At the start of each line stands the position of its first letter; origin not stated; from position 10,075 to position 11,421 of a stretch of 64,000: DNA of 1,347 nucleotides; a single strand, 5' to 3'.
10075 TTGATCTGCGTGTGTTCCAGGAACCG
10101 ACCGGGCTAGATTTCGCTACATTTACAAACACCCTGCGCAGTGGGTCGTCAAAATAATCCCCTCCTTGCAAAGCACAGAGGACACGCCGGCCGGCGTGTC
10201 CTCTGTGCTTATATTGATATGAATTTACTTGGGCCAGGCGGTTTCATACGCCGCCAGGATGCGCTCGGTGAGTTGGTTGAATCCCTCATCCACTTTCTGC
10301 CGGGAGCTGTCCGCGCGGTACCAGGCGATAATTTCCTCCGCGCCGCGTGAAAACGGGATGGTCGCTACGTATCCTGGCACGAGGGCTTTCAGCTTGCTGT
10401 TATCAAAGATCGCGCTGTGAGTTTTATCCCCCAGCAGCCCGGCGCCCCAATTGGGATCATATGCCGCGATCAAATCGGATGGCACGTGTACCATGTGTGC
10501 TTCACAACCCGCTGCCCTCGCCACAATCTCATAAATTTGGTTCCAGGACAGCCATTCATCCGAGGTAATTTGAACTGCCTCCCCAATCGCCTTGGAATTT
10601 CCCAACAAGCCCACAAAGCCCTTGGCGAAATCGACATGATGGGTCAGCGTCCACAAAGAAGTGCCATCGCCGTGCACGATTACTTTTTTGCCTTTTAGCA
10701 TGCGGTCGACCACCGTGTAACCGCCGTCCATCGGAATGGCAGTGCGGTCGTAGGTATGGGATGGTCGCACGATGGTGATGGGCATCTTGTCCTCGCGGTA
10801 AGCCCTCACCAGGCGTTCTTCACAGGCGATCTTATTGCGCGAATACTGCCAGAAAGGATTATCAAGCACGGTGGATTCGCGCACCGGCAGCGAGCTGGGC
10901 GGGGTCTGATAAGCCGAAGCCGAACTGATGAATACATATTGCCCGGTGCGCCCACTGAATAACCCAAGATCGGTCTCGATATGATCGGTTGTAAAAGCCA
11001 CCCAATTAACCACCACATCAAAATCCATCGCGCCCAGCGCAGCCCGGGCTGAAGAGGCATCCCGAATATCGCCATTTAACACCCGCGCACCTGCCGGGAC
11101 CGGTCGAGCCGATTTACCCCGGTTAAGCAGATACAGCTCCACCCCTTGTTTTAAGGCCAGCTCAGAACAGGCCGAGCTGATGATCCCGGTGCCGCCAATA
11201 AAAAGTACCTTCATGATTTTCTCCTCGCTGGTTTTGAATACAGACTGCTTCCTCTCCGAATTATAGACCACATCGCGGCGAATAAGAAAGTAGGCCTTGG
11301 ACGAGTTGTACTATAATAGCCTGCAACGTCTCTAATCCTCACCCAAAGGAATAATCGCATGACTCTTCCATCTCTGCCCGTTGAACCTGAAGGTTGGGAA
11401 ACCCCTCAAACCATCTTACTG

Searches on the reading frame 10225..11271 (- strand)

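Call 60: search_protein_families(library=pfam, proteins=[window:10225-11271:-], max_evalue=0.0001)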
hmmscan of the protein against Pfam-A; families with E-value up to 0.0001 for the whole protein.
window:10225-11271:- (348 aa): 4 families
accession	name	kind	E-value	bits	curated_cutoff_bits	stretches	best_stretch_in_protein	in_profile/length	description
PF01370.27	Epimerase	-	5.1e-21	75.6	20.9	1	23-233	2-237/240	NAD dependent epimerase/dehydratase family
PF13460.12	NAD_binding_10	-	4.6e-07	30.3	27.2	1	26-187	1-156/184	NAD(P)H-binding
PF16363.11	GDP_Man_Dehyd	-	2.7e-06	27.5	27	0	112-255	124-267/332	GDP-mannose 4,6 dehydratase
PF04321.23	RmlD_sub_bind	-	1.3e-05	24.9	27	0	20-97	1-66/287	RmlD substrate binding domain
